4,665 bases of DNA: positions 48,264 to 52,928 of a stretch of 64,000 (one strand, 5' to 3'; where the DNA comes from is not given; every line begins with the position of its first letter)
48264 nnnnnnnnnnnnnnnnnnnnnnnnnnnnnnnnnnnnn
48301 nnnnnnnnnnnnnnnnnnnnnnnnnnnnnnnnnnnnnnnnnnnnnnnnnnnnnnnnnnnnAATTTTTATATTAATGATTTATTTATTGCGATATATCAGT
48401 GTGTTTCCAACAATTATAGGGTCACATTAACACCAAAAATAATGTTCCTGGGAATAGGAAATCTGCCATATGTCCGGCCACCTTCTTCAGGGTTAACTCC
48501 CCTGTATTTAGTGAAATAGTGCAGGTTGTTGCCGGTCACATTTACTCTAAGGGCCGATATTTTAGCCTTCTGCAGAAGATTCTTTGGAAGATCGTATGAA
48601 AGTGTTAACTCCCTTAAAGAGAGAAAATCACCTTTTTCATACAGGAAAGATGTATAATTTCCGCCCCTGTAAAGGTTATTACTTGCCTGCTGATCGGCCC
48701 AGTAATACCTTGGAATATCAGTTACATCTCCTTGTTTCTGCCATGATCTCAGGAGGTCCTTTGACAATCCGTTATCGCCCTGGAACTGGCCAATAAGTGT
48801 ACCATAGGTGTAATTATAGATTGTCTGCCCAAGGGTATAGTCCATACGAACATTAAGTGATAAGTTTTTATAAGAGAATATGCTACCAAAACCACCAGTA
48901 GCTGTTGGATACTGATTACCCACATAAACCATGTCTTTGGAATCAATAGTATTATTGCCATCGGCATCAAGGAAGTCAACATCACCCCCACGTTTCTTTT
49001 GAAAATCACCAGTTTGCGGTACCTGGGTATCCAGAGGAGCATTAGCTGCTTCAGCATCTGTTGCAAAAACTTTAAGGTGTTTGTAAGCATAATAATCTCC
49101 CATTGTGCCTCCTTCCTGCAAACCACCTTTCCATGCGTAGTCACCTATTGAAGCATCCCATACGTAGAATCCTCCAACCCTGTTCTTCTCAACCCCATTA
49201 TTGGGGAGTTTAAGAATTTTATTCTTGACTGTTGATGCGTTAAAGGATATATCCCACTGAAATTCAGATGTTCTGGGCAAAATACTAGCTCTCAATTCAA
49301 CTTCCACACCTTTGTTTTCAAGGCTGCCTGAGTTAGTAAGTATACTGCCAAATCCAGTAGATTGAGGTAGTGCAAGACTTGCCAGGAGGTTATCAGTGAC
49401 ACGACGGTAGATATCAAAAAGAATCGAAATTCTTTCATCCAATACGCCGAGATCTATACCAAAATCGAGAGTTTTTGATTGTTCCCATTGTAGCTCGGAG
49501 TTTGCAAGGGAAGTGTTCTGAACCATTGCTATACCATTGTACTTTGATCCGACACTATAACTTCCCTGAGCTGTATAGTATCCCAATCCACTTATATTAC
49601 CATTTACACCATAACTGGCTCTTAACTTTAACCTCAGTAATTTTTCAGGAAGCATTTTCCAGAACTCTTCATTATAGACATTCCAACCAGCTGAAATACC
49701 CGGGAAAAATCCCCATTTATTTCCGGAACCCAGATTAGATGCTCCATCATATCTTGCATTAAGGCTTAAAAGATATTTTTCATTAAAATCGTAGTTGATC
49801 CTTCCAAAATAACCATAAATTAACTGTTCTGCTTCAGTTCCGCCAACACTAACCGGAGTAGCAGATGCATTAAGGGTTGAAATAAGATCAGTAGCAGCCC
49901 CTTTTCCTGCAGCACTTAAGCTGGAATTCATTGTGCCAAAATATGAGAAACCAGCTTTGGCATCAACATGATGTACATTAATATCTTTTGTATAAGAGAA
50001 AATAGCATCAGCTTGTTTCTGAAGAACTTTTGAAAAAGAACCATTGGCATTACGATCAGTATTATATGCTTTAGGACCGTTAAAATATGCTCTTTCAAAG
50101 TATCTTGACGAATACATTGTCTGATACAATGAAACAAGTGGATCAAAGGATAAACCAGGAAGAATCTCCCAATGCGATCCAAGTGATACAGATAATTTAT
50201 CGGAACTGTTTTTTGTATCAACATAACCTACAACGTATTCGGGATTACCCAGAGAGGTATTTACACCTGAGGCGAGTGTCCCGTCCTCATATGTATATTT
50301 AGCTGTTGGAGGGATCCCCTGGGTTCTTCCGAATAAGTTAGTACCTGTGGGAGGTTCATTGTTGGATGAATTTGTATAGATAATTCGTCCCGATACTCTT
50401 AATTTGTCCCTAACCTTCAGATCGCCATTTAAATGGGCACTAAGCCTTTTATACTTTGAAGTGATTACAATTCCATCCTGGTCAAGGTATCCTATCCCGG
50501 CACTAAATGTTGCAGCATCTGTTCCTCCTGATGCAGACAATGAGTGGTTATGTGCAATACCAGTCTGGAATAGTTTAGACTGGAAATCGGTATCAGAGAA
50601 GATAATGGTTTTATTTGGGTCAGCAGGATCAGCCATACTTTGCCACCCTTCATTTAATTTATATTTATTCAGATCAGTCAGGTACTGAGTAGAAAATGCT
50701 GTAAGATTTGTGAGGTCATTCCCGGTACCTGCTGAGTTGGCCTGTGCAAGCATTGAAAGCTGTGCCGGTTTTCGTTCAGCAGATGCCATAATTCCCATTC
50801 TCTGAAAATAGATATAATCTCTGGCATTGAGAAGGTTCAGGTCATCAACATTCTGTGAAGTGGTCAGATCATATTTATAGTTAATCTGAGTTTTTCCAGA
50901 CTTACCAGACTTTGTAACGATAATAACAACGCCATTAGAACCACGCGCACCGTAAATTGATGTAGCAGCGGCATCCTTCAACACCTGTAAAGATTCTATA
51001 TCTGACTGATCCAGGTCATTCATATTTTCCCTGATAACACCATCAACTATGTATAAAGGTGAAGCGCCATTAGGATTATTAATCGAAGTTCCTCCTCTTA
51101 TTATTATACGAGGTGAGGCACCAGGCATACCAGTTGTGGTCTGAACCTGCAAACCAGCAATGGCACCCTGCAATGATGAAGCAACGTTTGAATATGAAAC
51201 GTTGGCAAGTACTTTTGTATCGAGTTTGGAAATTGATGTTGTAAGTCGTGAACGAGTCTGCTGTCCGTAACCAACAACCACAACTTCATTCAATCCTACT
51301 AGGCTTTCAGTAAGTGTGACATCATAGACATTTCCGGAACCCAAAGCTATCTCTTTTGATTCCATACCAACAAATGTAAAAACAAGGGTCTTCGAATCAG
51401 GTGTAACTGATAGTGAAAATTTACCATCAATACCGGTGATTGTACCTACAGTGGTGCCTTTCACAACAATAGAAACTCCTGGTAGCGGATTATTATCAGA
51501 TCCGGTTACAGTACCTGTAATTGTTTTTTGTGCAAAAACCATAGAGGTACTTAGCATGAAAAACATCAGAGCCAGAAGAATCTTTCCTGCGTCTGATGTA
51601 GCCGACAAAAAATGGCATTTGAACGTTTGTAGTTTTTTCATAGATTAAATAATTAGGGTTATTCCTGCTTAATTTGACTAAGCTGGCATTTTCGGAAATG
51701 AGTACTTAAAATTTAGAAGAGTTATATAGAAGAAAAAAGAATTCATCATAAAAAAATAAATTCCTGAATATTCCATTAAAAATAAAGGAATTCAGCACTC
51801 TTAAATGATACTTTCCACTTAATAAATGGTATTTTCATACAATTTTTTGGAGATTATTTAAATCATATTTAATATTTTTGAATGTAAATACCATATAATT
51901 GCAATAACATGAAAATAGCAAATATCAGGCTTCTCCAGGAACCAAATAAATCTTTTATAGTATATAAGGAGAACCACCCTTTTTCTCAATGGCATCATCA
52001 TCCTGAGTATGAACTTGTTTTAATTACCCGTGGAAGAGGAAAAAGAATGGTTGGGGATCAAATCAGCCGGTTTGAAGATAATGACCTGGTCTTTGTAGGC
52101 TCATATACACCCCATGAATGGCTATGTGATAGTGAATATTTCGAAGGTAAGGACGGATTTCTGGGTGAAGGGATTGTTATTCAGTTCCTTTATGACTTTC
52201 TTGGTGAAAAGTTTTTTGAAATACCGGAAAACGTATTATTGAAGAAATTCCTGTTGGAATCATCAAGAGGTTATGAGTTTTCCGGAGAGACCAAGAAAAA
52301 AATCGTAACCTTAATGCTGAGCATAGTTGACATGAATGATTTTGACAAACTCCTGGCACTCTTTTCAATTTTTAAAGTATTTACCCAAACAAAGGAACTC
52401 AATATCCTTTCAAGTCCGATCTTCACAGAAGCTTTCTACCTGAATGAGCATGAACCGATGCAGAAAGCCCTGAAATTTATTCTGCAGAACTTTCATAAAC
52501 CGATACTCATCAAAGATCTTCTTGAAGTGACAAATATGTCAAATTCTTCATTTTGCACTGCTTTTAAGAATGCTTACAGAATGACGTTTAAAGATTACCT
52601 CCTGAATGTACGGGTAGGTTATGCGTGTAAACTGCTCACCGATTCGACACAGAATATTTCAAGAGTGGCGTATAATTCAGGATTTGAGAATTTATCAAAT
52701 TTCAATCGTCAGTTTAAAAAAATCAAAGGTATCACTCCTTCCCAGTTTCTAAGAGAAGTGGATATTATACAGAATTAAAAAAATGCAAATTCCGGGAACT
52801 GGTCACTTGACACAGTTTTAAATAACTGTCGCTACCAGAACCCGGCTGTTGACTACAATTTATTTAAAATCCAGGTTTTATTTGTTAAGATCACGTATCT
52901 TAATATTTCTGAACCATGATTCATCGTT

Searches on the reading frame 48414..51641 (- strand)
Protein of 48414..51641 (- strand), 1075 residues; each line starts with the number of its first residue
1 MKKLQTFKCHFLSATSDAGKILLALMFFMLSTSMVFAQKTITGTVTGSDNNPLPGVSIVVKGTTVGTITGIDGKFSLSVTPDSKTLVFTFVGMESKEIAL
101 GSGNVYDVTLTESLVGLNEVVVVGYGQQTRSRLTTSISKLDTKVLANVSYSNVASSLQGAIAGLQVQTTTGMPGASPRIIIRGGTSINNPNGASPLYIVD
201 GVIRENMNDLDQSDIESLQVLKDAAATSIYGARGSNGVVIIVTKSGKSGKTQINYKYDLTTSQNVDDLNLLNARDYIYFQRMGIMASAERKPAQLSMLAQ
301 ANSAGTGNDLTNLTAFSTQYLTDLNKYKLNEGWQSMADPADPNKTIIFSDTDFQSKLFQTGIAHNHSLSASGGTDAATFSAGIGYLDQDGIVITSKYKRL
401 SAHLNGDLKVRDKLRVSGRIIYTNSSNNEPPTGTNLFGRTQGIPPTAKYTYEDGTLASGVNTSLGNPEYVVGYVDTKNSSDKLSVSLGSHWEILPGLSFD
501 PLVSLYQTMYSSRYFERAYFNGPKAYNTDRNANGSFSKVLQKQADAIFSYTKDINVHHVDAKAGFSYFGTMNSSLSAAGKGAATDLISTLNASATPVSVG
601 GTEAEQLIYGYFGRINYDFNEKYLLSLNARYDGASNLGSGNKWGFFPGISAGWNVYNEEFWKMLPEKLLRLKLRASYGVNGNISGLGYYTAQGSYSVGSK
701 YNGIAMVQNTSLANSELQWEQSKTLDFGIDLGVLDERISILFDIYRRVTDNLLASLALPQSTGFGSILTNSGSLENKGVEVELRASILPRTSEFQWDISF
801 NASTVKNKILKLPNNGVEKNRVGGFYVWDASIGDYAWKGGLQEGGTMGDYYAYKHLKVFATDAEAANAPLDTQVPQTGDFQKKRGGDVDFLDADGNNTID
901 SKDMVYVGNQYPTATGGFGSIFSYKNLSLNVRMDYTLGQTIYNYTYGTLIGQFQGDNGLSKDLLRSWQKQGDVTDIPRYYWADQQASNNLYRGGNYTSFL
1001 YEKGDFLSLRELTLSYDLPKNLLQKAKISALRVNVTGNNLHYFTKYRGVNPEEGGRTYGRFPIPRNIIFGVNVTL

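Call 12: search_protein_families(library=pfam, proteins=[window:48414-51641:-], max_evalue=0.1)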
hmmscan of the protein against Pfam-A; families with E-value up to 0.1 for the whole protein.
window:48414-51641:- (1075 aa): 5 families
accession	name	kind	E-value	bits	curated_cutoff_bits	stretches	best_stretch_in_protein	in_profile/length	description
PF13715.12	CarbopepD_reg_2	-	4.7e-17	62.2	32.2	1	41-122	1-88/88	CarboxypepD_reg-like domain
PF07715.20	Plug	-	1.5e-12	48.4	23.9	1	132-238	4-107/107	TonB-dependent Receptor Plug Domain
PF13620.12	CarboxypepD_reg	-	4.7e-11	43.3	32.3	1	40-110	1-79/82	Carboxypeptidase regulatory-like domain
PF23591.1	CILP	-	7.1e-05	23.2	27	1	38-96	4-62/90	Cartilage intermediate layer protein 1-like domain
PF15976.11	CooC_C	-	0.03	14.8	29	1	37-87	15-63/93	CS1-pili formation C-terminal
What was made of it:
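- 48414..51641 (-): SusC-like TonB-dependent transporter, first gene of the unit. Pfam CarbopepD_reg_2 and Plug (call 12).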

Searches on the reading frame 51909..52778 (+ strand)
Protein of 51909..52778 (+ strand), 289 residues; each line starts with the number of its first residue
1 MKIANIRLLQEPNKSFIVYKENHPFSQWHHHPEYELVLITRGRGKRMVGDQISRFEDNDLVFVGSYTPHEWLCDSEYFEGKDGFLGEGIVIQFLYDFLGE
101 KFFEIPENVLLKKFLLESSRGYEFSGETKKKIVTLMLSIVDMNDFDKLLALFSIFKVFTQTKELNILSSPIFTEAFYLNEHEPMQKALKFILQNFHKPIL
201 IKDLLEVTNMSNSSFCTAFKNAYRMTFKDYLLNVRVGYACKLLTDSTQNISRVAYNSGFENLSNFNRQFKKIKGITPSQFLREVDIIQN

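Call 11: search_protein_families(library=pfam, proteins=[window:51909-52778:+], max_evalue=0.001)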
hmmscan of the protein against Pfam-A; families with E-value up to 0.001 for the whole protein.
window:51909-52778:+ (289 aa): 4 families
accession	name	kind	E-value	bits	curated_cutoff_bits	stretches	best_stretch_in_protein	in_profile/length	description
PF12833.13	HTH_18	-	4.5e-21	75.4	33.6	1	206-282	3-79/80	Helix-turn-helix domain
PF00165.29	HTH_AraC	-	3.5e-15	56.2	26.6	2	248-282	9-42/42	Bacterial regulatory helix-turn-helix proteins, AraC family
PF07883.17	Cupin_2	-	8.2e-06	25.9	27.2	1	19-75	5-60/70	Cupin domain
PF02311.25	AraC_binding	-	2.3e-05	24.6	21.1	1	21-70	12-60/135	AraC-like ligand binding domain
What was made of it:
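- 51909..52778 (+): AraC-family regulator, divergent from SusC. Pfam HTH_18 and AraC_binding (call 11).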
